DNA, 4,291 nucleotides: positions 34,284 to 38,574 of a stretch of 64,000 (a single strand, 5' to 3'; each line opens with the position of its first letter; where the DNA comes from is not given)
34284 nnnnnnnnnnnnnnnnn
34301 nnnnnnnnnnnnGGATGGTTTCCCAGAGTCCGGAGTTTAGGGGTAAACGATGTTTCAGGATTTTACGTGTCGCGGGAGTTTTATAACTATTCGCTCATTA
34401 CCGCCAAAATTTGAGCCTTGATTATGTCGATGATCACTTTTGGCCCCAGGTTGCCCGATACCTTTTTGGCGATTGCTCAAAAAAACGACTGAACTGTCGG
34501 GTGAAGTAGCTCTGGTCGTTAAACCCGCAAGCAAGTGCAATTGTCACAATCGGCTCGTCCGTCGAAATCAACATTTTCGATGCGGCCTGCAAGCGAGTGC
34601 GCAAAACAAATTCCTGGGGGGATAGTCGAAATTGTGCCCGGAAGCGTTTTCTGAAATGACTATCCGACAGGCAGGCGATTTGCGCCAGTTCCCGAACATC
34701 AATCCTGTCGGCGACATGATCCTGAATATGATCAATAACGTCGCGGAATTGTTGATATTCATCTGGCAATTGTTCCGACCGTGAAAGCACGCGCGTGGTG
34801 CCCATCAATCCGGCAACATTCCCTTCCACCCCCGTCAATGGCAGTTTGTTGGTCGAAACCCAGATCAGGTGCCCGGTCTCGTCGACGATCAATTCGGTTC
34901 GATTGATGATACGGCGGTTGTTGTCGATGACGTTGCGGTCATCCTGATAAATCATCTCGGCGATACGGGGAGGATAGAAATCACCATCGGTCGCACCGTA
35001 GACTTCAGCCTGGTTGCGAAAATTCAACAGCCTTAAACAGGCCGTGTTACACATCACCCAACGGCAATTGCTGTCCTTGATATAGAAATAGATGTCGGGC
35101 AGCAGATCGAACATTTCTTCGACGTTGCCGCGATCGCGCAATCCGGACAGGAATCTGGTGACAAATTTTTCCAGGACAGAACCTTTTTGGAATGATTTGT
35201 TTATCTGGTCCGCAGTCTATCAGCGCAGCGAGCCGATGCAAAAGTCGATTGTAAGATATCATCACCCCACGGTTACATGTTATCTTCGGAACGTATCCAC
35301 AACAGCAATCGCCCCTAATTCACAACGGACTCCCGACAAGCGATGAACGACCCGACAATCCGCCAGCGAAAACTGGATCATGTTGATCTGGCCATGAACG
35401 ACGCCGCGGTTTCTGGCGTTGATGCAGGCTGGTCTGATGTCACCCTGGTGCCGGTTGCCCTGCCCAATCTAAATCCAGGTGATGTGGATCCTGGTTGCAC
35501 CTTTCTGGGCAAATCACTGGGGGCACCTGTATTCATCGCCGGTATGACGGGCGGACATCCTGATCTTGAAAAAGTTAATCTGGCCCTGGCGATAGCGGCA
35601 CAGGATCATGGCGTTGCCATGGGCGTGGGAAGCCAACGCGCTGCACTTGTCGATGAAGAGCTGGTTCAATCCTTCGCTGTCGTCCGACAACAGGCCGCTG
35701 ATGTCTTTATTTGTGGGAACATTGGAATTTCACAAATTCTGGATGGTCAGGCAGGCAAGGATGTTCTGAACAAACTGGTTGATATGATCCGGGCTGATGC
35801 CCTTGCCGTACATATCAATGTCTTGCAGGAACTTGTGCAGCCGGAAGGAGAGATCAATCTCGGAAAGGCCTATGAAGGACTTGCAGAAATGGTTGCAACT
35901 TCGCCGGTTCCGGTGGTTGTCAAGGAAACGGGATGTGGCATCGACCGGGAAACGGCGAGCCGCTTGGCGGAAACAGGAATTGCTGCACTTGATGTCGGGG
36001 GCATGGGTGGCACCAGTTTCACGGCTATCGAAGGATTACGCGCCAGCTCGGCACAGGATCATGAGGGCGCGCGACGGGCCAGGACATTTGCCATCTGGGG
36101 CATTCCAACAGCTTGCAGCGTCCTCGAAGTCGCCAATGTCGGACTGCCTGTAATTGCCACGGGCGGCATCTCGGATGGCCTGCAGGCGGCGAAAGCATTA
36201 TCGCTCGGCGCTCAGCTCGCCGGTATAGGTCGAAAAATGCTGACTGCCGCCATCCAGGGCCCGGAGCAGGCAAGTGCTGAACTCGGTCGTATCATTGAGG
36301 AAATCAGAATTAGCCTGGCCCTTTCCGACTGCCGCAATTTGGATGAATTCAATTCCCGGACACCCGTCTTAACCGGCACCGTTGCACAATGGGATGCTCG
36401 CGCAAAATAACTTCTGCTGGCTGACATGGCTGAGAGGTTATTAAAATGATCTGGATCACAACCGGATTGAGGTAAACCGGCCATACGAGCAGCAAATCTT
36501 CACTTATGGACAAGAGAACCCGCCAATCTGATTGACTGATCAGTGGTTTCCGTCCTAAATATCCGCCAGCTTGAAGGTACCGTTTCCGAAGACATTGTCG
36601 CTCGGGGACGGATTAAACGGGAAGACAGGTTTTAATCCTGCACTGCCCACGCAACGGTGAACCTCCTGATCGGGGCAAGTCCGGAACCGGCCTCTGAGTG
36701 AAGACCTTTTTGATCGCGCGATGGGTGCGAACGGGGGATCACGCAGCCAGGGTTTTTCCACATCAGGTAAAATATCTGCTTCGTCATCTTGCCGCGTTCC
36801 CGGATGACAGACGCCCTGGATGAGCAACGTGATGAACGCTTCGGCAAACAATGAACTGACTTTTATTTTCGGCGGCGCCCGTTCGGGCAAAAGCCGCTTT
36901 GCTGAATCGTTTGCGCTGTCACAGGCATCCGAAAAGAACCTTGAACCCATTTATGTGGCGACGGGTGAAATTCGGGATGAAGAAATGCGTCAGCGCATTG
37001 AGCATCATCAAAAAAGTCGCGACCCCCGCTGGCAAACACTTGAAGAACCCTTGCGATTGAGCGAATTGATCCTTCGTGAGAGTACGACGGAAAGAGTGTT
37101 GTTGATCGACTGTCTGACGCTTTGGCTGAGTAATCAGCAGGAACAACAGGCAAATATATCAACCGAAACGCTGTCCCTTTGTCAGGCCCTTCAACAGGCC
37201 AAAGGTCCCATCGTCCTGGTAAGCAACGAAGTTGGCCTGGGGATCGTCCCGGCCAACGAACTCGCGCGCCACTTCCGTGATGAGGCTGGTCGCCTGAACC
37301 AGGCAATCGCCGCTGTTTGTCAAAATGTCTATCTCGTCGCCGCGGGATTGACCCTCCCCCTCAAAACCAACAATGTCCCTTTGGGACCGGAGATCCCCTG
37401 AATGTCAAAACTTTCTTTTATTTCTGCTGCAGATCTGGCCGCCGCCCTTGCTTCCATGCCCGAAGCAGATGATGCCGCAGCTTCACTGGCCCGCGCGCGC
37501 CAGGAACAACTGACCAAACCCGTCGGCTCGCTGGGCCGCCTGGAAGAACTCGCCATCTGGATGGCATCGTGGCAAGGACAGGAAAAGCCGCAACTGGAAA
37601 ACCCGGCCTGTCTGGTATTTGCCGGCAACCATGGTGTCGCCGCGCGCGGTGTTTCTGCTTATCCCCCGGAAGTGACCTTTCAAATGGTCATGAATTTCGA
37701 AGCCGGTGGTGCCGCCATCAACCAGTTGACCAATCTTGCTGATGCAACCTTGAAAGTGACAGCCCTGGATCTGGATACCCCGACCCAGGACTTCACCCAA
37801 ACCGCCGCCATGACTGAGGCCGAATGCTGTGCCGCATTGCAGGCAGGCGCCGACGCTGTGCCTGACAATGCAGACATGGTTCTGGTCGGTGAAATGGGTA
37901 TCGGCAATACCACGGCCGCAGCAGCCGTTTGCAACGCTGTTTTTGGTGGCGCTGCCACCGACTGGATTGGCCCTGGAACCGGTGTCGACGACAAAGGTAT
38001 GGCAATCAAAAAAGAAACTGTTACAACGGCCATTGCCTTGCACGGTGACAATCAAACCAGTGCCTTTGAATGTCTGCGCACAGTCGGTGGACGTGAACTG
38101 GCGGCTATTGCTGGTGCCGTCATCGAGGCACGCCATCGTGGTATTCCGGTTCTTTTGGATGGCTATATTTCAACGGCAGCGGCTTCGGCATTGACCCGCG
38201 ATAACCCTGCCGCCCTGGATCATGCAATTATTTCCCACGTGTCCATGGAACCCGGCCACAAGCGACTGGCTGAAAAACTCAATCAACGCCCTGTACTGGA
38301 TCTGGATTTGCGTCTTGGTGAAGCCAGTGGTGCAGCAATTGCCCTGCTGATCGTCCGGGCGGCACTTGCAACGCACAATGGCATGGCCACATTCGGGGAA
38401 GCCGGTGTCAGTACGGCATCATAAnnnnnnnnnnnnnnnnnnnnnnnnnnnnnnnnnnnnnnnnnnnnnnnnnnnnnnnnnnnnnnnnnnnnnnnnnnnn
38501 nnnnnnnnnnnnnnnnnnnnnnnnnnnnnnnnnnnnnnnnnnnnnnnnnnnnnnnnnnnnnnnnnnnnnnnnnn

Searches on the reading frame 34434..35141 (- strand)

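Call 60: search_protein_families(library=pfam, proteins=[window:34434-35141:-], max_evalue=0.00001)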
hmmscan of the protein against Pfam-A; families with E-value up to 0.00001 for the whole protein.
window:34434-35141:- (235 aa): 3 families
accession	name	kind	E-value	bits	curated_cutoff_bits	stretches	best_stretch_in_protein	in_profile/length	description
PF12833.13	HTH_18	-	6.4e-23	81.3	33.6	1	152-230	1-79/80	Helix-turn-helix domain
PF00165.29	HTH_AraC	-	1.8e-17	63.4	26.6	1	192-229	2-41/42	Bacterial regulatory helix-turn-helix proteins, AraC family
PF08448.16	PAS_4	-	7.9e-11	42.6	23.1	1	11-122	1-108/110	PAS fold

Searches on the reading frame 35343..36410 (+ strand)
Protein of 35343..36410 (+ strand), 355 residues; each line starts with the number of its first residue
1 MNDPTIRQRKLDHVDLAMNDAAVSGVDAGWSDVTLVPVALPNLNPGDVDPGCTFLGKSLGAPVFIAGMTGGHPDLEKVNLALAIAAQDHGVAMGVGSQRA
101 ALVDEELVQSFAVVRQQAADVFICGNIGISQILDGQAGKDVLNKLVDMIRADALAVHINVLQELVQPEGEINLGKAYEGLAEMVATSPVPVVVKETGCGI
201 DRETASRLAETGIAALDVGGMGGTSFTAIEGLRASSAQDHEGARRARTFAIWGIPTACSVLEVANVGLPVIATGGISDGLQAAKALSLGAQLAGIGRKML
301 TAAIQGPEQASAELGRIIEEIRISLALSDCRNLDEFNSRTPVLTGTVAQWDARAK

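Call 60: search_protein_families(library=pfam, proteins=[window:35343-36410:+], max_evalue=0.00001)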
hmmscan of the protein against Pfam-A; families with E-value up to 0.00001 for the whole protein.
window:35343-36410:+ (355 aa): 1 family
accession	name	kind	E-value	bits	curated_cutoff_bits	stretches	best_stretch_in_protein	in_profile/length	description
PF01070.24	FMN_dh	-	2e-17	63.7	24.9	1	177-338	207-345/350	FMN-dependent dehydrogenase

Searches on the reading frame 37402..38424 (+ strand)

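Call 60: search_protein_families(library=pfam, proteins=[window:37402-38424:+], max_evalue=0.00001)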
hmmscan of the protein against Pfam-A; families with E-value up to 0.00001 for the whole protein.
window:37402-38424:+ (340 aa): 1 family
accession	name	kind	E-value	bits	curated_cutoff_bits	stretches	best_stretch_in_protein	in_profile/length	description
PF02277.22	DBI_PRT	-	1.5e-111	373.2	22.6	1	20-336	2-329/329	Phosphoribosyltransferase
